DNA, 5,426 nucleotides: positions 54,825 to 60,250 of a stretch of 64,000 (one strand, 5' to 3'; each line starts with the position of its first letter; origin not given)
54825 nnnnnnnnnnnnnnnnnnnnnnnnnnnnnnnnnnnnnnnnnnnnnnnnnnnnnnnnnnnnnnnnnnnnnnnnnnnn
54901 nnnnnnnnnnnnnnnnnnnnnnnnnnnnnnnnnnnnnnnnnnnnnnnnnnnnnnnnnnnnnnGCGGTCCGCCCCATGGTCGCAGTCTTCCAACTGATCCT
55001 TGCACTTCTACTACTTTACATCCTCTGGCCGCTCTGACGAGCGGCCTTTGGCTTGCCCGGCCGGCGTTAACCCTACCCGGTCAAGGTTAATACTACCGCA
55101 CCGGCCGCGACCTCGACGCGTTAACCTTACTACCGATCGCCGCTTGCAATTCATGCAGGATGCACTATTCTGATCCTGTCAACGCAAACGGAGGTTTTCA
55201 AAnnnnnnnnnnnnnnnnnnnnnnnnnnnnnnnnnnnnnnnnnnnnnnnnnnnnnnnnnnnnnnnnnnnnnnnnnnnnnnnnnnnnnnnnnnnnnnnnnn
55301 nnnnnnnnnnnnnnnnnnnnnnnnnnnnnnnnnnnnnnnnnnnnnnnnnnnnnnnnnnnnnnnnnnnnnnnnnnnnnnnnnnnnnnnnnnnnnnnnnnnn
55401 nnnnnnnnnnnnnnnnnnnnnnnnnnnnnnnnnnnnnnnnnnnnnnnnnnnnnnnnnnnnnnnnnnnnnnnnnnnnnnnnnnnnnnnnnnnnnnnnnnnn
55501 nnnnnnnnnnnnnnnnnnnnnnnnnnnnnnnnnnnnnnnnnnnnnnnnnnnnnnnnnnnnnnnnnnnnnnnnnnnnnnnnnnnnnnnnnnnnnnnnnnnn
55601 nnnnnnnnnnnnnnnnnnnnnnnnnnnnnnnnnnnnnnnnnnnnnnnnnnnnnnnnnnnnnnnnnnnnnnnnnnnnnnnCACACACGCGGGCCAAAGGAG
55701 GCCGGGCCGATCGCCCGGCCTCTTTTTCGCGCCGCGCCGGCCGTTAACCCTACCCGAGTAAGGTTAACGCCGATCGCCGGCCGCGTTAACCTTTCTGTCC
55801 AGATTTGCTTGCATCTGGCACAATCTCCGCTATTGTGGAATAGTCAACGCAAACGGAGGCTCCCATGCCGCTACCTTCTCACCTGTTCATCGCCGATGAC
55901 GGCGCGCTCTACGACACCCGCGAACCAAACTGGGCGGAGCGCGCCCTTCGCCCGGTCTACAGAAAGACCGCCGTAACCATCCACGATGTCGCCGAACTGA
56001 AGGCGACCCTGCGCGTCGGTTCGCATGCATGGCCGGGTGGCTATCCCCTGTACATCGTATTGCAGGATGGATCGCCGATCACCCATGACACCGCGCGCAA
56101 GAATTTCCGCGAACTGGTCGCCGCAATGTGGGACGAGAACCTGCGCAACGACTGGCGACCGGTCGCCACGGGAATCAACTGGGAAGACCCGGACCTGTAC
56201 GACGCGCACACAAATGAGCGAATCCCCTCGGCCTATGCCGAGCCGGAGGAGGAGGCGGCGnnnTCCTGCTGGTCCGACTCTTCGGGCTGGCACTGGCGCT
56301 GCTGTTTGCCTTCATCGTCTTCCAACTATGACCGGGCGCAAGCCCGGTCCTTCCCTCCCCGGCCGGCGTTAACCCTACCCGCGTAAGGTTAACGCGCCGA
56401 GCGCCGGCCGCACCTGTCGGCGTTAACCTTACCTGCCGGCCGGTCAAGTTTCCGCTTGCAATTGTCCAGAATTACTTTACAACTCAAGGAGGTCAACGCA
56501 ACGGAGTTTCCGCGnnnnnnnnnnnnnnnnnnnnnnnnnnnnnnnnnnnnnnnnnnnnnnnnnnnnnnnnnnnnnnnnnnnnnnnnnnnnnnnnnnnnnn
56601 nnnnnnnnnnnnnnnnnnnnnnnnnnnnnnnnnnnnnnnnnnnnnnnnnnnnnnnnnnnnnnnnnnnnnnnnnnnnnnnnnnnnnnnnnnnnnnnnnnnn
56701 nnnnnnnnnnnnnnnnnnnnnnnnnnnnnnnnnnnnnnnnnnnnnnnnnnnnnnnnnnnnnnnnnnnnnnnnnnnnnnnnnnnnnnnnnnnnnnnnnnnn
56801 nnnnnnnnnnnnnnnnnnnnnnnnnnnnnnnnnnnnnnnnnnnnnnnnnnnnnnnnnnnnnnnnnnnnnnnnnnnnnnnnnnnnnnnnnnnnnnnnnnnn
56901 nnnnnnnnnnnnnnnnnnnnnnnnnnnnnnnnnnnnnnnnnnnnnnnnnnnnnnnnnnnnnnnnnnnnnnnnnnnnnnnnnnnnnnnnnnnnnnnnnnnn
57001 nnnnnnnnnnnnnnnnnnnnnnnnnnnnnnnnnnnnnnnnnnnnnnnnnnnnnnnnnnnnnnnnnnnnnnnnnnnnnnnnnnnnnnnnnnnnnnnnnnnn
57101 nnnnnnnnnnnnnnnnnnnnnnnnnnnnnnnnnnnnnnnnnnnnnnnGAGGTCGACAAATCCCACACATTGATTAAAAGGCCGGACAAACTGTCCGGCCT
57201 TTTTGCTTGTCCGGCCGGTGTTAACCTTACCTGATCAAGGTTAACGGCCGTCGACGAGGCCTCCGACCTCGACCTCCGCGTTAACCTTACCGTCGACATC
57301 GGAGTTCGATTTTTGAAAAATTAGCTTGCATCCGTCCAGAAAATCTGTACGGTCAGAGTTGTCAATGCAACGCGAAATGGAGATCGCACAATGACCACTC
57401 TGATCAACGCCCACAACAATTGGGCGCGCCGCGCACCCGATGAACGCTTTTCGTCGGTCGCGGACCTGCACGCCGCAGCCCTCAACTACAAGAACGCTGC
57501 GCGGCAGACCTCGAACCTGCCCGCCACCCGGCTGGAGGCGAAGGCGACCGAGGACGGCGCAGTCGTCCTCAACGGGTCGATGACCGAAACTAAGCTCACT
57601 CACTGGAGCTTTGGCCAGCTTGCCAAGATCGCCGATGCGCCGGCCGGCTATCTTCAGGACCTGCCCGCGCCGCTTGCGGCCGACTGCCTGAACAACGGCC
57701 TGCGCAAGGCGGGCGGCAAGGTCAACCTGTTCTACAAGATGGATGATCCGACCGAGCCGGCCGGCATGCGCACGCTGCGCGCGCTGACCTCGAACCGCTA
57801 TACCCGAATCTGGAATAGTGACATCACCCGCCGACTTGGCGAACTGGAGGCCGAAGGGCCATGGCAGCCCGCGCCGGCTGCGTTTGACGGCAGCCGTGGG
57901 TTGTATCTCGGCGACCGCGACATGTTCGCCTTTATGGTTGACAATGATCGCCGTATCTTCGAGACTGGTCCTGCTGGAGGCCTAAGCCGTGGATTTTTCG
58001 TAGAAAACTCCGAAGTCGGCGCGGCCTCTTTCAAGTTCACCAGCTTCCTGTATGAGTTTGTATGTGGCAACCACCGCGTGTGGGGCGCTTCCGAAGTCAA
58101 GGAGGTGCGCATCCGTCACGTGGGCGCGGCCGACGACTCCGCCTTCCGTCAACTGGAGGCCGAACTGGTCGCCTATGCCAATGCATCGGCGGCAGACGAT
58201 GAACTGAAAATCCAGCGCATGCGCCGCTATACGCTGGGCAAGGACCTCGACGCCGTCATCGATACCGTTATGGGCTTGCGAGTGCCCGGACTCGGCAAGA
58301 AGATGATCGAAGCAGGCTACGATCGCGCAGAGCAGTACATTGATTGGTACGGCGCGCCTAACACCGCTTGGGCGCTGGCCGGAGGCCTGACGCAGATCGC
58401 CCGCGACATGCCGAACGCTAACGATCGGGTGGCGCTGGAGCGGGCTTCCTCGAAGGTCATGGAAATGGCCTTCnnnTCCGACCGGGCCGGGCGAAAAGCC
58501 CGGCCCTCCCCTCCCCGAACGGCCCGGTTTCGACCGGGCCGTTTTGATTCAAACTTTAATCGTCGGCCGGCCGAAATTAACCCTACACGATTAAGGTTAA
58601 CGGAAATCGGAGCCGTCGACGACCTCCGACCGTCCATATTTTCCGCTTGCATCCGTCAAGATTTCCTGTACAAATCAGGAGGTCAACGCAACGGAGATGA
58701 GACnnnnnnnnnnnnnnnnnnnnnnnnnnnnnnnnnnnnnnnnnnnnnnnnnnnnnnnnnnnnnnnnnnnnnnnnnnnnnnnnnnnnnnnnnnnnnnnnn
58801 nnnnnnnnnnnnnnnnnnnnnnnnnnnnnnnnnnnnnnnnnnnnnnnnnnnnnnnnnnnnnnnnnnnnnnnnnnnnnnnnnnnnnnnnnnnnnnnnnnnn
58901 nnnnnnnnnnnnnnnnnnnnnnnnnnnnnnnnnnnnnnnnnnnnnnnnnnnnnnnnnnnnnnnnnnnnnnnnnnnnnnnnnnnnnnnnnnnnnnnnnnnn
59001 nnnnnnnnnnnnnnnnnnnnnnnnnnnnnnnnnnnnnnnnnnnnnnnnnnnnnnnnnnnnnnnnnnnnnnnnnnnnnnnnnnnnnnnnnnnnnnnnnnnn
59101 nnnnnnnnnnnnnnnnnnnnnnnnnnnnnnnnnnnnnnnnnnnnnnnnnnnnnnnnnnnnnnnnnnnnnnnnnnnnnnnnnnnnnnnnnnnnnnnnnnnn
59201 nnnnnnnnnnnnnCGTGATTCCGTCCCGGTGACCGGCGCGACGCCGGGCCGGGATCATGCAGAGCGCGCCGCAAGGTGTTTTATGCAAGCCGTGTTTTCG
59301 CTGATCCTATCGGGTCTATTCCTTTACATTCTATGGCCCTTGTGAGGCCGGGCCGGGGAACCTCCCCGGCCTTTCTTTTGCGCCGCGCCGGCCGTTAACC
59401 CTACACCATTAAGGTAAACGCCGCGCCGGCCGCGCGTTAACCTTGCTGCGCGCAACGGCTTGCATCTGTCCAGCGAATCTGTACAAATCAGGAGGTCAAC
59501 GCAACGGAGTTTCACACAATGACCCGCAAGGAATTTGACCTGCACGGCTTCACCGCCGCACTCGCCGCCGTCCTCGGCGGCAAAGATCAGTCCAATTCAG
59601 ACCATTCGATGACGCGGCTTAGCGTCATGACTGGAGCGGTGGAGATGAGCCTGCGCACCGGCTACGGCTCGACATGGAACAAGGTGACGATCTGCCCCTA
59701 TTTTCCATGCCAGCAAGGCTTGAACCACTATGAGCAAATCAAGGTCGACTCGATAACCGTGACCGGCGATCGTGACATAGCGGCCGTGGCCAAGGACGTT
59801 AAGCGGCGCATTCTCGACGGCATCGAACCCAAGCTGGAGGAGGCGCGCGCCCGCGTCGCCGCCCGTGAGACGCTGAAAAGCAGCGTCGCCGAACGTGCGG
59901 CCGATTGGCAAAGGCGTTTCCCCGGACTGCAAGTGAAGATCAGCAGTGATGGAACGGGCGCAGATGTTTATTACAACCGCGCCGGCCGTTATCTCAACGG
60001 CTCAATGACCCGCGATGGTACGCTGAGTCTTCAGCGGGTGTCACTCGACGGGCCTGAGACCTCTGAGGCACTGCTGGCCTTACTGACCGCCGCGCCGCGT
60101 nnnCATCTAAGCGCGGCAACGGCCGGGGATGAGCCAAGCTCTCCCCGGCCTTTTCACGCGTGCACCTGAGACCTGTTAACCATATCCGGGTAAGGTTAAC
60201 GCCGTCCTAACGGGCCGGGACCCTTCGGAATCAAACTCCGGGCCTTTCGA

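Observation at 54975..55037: Family of 20-23 aa hydrophobic micro-ORFs tucked between cassette ORFs and their terminators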

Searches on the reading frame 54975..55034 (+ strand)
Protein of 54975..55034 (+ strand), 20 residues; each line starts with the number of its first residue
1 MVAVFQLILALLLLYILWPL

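Call 36: search_dna_similar(query=window:54975-55034:+, collection=phages, mode=protein, max_evalue=10, max_rows=20)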
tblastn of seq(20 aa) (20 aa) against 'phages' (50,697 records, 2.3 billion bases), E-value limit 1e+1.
No match.

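Call 42: search_protein_families(library=pfam, proteins=[window:54975-55034:+], max_evalue=10)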
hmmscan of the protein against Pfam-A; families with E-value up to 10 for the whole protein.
seq(20 aa): 0 families

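Call 43: search_protein_families(library=phrogs, proteins=[window:54975-55034:+], max_evalue=1)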
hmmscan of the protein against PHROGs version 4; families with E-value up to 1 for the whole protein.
seq(20 aa): 0 families

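Call 44: search_protein_families(library=ncbifam, proteins=[window:54975-55034:+], max_evalue=10)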
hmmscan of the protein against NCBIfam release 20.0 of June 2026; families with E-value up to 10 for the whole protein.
seq(20 aa): 0 families

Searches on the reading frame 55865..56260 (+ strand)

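Call 41: search_protein_families(library=pfam, proteins=[window:55865-56260:+], max_evalue=0.01)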
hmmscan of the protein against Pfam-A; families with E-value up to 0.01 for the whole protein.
window:55865-56260:+ (132 aa): 0 families

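Call 43: search_protein_families(library=phrogs, proteins=[window:55865-56260:+], max_evalue=1)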
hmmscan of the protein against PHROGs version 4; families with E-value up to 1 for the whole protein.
window:55865-56260:+ (132 aa): 2 families
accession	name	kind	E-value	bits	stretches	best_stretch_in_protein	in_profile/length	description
phrog_18452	-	DNA, RNA and nucleotide metabolism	1.2e-18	68.1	1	35-130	3-95/98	DNA ligase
phrog_18238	-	unknown function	3e-08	34.6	1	62-126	59-120/122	-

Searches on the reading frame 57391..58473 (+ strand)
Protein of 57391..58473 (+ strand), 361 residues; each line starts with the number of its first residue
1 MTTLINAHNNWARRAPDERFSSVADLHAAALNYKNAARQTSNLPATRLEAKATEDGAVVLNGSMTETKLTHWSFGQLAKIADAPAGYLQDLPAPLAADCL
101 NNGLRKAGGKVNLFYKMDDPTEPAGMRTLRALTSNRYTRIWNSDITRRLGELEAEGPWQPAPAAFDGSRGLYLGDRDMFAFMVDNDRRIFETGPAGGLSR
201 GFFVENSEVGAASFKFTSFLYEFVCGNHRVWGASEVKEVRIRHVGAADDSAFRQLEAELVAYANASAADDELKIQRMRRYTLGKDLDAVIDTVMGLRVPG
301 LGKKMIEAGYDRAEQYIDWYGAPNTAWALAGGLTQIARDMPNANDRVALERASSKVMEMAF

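Call 17: find_related_loci(query=window:57391-58473:+, collection=viral_contigs, flank=10000)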
Query window:57391-58473:+ (361 aa) in viral_contigs; peptide patterns used: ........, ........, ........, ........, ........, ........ (x = any residue, [..] = any of these).
11 stretches matched a pattern; 2 encode a relative of the query (tblastn E <= 1e-3); 2 distinct loci.
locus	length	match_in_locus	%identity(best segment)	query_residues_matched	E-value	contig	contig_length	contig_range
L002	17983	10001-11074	52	3-360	4e-115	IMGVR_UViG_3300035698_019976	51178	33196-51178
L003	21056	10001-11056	44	4-361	2e-89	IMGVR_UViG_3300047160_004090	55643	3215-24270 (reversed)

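Call 27: find_related_loci(query=A1, collection=metagenome_contigs, flank=10000)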
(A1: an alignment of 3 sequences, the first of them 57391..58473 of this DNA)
Query A1 (361 aa) in metagenome_contigs; peptide patterns used: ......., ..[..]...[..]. (x = any residue, [..] = any of these).
411 stretches matched a pattern; 308 encode a relative of the query (tblastn E <= 1e-3); the best 80 are kept; 80 distinct loci.
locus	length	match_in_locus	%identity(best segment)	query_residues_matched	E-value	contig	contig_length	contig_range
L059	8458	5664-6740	63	1-361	2e-151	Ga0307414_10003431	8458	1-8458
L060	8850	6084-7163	62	1-361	2e-147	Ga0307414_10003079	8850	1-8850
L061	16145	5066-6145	60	1-361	1e-140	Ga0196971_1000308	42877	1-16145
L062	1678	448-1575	57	1-361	4e-145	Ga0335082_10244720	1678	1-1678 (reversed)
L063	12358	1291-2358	57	1-360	3e-127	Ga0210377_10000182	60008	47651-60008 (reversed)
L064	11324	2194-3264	58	4-361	2e-126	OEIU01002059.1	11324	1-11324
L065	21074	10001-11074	55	2-360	3e-126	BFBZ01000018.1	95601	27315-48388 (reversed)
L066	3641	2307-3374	56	1-361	3e-128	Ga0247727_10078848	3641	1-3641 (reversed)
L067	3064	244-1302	54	1-361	2e-128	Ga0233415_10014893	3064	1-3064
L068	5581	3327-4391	54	1-361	6e-123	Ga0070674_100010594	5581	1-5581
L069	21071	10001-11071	54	2-359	1e-122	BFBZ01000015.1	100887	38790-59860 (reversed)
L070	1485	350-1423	52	1-361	9e-130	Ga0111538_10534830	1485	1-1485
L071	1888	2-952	58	44-361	4e-127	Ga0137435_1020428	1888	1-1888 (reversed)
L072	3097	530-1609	53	1-361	3e-122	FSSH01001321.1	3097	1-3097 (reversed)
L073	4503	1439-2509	51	1-361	4e-117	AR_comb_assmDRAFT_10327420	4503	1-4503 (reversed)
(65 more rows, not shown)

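Call 28: find_related_loci(query=A1, collection=viral_contigs, flank=10000)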
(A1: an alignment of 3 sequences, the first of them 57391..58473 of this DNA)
Query A1 (361 aa) in viral_contigs; peptide patterns used: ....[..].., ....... (x = any residue, [..] = any of these).
126 stretches matched a pattern; 35 encode a relative of the query (tblastn E <= 1e-3); 35 distinct loci.
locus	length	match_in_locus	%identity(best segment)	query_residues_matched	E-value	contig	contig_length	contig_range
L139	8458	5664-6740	63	1-361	2e-151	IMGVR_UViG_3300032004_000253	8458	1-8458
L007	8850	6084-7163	62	1-361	2e-147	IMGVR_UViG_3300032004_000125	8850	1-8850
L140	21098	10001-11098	62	1-361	9e-147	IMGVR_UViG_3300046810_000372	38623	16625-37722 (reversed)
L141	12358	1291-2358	57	1-360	4e-127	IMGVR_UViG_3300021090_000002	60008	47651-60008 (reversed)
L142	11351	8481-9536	53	2-360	1e-124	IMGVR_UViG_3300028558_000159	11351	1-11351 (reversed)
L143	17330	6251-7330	56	1-360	3e-124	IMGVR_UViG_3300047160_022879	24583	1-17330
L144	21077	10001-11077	55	2-360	8e-124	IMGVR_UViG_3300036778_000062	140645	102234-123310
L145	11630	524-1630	54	1-361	5e-122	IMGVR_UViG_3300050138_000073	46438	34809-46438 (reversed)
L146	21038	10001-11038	53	3-350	7e-115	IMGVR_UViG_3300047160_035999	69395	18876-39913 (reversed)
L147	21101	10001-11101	49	2-361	4e-107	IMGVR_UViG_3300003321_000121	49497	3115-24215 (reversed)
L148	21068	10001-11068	50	1-360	9e-115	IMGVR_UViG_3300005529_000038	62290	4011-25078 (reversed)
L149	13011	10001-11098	41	4-361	7e-85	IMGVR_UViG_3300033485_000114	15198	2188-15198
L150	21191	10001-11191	39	4-361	2e-73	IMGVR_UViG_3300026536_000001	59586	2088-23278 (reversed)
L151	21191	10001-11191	39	4-361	2e-73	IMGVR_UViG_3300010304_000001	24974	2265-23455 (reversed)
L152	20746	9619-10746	39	4-361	9e-73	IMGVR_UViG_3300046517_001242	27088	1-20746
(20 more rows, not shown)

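Call 68: search_protein_families(library=pfam, proteins=[window:57391-58473:+], max_evalue=0.001)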
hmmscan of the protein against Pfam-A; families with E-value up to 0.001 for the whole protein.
window:57391-58473:+ (361 aa): 1 family
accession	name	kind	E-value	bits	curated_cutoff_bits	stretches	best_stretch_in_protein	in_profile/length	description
PF06067.16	DUF932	-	2e-06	28.2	23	1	133-277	5-144/227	Domain of unknown function (DUF932)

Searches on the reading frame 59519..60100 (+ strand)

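Call 41: search_protein_families(library=pfam, proteins=[window:59519-60100:+], max_evalue=0.01)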
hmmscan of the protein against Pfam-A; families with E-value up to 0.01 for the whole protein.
window:59519-60100:+ (194 aa): 0 families

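Call 43: search_protein_families(library=phrogs, proteins=[window:59519-60100:+], max_evalue=1)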
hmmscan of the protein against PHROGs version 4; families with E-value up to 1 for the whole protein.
window:59519-60100:+ (194 aa): 1 family
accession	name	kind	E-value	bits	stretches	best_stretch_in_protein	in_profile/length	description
phrog_34137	-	unknown function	0.14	11.8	1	38-101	222-284/459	-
